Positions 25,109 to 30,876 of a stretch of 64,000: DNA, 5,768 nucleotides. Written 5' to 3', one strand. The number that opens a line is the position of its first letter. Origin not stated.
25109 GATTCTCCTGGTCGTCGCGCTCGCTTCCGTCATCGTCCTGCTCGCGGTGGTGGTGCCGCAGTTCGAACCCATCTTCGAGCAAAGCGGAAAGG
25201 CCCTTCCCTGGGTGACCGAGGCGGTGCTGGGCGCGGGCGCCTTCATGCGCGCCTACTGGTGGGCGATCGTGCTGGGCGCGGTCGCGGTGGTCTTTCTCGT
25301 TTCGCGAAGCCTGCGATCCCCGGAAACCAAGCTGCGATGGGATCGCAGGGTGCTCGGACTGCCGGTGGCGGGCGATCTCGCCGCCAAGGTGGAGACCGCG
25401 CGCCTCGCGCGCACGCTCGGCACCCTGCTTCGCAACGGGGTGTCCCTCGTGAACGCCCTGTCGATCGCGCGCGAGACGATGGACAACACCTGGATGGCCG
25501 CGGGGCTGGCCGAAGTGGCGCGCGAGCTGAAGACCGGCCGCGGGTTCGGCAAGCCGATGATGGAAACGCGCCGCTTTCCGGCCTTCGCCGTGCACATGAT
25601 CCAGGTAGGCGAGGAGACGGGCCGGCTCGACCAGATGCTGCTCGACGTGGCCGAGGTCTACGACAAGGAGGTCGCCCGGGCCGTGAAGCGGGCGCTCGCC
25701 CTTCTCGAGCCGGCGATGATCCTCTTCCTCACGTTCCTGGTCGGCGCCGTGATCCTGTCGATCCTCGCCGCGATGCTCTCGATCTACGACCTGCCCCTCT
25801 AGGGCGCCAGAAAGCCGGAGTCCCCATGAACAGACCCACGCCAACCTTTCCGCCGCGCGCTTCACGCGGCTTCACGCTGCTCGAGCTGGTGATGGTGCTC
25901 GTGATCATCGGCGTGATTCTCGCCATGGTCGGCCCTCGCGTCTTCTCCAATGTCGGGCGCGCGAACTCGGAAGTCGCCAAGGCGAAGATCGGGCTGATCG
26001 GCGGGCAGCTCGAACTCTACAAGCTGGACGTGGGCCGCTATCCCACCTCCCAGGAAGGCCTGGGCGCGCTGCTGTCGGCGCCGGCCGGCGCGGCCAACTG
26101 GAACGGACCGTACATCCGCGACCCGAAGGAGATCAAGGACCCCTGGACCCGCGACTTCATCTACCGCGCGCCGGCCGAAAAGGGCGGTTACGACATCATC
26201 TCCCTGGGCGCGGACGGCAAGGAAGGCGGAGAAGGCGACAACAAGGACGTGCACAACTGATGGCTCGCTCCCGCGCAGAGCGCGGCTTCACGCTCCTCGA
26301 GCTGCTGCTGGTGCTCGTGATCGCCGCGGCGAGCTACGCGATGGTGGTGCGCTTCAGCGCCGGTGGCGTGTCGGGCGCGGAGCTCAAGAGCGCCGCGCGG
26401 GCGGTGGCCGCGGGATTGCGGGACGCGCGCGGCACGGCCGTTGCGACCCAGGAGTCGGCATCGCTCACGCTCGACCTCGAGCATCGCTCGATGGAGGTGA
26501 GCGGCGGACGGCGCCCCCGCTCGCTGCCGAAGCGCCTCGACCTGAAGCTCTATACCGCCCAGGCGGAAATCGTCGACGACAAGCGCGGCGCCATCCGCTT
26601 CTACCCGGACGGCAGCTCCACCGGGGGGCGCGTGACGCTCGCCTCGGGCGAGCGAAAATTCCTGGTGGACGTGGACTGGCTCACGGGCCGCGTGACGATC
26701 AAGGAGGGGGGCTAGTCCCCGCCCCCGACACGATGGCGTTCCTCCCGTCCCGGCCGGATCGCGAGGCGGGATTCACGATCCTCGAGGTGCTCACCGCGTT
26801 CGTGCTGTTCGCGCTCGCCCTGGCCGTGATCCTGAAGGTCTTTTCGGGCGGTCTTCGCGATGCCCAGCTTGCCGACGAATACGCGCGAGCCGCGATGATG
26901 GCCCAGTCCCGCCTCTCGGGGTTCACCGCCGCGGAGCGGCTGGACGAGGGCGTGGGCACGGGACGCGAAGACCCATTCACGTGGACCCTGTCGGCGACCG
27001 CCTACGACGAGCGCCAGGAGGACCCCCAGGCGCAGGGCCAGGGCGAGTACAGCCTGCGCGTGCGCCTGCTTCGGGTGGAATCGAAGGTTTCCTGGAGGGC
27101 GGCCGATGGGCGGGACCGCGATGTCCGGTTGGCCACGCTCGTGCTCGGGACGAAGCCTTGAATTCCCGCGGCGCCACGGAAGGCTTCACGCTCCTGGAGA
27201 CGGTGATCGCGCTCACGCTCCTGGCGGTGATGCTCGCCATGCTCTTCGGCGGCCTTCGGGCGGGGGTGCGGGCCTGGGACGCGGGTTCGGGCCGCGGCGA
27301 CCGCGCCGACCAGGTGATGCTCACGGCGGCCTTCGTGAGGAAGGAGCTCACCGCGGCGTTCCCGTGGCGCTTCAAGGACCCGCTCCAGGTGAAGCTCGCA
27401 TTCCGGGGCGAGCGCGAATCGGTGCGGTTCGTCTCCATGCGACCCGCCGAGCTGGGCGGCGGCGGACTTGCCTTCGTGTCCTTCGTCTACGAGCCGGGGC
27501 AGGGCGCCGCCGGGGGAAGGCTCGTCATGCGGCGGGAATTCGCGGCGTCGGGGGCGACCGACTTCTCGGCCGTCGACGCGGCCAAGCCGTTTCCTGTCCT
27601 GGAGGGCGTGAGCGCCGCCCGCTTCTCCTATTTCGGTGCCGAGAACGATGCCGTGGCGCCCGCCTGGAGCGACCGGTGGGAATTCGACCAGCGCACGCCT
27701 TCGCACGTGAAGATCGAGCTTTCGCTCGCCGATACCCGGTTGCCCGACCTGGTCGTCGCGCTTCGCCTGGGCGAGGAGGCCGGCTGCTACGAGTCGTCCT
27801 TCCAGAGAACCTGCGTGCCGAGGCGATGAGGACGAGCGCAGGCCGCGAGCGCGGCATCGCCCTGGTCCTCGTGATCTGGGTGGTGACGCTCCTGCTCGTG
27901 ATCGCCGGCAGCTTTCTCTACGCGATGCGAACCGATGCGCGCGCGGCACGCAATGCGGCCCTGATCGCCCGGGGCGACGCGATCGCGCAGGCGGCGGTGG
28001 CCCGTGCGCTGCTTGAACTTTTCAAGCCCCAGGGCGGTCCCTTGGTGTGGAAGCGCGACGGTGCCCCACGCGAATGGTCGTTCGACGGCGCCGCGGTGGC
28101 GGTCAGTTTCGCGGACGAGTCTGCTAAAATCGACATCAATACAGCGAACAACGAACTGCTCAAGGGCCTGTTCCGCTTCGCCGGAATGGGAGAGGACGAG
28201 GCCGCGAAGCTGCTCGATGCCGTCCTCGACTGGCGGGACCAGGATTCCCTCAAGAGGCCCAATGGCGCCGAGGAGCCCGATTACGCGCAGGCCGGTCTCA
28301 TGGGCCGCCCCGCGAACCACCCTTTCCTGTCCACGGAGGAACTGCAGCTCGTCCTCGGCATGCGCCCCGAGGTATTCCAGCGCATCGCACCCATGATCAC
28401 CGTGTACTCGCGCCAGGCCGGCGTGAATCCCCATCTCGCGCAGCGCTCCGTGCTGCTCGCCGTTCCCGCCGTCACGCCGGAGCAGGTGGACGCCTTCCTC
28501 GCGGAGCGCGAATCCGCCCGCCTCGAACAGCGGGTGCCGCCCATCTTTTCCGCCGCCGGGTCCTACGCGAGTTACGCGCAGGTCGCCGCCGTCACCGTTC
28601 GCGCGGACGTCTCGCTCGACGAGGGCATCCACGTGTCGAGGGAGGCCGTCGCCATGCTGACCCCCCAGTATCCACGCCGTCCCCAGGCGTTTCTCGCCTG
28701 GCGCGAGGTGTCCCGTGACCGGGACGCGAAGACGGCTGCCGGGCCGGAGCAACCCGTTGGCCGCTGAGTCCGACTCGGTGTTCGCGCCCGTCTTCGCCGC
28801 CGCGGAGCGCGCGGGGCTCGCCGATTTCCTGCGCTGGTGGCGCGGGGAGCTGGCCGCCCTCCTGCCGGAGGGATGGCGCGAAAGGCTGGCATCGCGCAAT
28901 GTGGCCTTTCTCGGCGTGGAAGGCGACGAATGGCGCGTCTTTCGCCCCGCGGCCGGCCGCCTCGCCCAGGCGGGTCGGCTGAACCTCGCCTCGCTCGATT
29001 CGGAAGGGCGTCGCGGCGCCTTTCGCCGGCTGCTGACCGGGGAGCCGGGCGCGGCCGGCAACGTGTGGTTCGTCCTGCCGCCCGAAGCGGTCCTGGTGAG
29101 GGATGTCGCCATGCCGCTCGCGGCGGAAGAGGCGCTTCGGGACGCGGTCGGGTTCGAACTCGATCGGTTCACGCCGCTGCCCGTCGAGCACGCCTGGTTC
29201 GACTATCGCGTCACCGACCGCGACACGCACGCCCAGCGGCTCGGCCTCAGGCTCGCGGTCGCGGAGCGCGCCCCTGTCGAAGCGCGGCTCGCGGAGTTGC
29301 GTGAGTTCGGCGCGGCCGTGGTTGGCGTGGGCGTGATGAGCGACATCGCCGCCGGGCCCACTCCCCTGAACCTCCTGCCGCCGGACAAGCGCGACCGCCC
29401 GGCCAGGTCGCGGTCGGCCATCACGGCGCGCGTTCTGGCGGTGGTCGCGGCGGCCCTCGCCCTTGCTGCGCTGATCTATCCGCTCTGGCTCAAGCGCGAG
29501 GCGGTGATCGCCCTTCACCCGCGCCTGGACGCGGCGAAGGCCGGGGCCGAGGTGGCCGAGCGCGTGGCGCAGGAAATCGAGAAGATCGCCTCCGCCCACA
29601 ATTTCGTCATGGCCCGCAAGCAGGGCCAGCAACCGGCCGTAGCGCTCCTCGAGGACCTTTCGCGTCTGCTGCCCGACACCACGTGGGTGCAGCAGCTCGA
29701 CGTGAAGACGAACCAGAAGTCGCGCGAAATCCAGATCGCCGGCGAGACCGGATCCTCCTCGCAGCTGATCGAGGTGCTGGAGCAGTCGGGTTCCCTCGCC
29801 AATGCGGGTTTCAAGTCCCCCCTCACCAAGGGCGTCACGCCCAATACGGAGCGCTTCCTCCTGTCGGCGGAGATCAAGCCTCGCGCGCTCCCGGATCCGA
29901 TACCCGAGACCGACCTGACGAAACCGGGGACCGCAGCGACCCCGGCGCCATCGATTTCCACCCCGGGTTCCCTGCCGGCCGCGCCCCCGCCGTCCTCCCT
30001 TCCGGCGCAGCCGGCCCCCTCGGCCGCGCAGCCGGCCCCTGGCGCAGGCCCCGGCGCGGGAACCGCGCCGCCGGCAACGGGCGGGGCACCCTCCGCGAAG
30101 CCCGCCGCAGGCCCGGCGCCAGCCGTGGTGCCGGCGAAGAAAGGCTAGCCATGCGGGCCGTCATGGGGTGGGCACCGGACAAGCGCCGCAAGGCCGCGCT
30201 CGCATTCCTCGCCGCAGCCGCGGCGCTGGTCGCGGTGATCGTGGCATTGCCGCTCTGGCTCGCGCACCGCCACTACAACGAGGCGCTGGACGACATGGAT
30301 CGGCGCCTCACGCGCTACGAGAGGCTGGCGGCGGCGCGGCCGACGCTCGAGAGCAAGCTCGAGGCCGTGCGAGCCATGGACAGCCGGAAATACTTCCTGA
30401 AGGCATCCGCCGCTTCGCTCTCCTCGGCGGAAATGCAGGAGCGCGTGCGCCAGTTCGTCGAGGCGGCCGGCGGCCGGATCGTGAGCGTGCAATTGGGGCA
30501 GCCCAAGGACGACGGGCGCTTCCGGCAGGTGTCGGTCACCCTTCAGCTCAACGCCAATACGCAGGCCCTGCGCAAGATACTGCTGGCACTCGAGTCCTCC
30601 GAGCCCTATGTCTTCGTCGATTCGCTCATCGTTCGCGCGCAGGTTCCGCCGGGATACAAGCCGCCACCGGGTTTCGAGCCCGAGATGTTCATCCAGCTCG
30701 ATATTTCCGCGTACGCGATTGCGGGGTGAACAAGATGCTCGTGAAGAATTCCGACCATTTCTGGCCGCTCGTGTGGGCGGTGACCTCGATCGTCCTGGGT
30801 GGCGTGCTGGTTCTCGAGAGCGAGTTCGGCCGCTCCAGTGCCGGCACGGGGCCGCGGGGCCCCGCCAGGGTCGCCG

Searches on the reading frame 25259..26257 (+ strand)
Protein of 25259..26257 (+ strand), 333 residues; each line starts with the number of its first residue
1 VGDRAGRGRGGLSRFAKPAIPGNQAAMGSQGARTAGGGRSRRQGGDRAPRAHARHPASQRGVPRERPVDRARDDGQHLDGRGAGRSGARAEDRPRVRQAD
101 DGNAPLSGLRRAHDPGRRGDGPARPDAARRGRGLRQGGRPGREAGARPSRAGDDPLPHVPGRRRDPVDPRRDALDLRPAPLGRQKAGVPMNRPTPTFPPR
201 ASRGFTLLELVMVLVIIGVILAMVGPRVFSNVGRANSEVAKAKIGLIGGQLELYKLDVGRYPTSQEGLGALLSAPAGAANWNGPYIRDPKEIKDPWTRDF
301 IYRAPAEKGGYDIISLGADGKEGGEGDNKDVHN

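Call 7: search_protein_families(library=pfam, proteins=[window:25259-26257:+], max_evalue=0.001)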
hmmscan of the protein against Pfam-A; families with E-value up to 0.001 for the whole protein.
window:25259-26257:+ (333 aa): 2 families
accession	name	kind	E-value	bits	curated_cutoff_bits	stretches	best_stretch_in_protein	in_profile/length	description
PF08334.16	T2SSG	-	4e-34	117.4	21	1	227-333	1-107/108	Type II secretion system (T2SS), protein G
PF07963.17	N_methyl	-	3e-07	30.2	21.2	1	200-224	2-26/27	Prokaryotic N-terminal methylation motif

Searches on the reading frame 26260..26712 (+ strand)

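Call 7: search_protein_families(library=pfam, proteins=[window:26260-26712:+], max_evalue=0.001)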
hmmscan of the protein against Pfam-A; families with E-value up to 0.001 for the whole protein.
window:26260-26712:+ (151 aa): 2 families
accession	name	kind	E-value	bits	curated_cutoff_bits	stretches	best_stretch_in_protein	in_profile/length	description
PF12019.13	GspH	-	8.1e-07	30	21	1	45-140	1-106/108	Type II transport protein GspH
PF07963.17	N_methyl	-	1e-05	25.3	21.2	1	5-23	2-20/27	Prokaryotic N-terminal methylation motif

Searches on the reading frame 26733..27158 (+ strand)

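Call 7: search_protein_families(library=pfam, proteins=[window:26733-27158:+], max_evalue=0.001)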
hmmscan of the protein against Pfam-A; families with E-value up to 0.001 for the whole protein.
window:26733-27158:+ (142 aa): 1 family
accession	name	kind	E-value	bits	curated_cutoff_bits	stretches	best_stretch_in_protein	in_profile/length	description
PF07963.17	N_methyl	-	4.9e-05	23.2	21.2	1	10-34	3-27/27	Prokaryotic N-terminal methylation motif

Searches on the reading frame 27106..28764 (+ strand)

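Call 8: search_protein_families(library=pfam, proteins=[window:27106-28764:+], max_evalue=0.001)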
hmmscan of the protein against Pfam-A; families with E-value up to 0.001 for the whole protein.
window:27106-28764:+ (553 aa): 2 families
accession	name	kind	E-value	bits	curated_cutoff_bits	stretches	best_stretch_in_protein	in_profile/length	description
PF21687.3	T2SSK_1st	-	1.4e-19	71.2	26.2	1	344-434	15-105/107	Type II secretion system (T2SS), protein K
PF12836.13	HHH_3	-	6.2e-06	26.7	27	0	400-432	33-65/65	Helix-hairpin-helix motif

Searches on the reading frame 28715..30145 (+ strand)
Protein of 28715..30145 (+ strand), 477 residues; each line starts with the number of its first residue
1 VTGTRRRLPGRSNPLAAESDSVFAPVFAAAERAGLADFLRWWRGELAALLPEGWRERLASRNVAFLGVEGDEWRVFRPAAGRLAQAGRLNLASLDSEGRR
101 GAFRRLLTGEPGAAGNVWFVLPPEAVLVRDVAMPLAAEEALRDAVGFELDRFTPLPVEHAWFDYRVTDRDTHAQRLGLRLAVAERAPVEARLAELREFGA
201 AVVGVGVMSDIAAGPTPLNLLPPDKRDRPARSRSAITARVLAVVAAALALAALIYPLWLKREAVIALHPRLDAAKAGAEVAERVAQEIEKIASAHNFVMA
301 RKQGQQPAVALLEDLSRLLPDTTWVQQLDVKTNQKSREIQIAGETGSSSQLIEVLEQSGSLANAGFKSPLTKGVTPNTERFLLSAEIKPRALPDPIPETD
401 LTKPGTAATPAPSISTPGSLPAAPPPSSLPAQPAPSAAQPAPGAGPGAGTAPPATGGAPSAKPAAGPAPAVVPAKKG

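Call 8: search_protein_families(library=pfam, proteins=[window:28715-30145:+], max_evalue=0.001)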
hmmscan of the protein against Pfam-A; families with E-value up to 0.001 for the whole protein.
window:28715-30145:+ (477 aa): 1 family
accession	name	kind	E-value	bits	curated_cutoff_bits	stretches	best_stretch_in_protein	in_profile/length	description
PF05137.18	PilN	-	5e-08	33.3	22.8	1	311-386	2-77/78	Fimbrial assembly protein (PilN)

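Call 68: search_protein_families(library=ncbifam, proteins=[window:28715-30145:+], max_evalue=0.00001)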
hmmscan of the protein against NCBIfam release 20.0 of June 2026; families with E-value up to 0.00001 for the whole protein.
window:28715-30145:+ (477 aa): 0 families

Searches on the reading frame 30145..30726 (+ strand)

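Call 80: search_protein_families(library=pfam, proteins=[window:30145-30726:+], max_evalue=0.01)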
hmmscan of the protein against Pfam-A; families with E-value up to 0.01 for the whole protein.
window:30145-30726:+ (194 aa): 1 family
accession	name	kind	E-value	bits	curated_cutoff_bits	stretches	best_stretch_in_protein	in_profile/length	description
PF10741.14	T2SSM_b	-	5.2e-24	84.7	21.7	1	80-191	2-111/111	Type II secretion system (T2SS), protein M subtype b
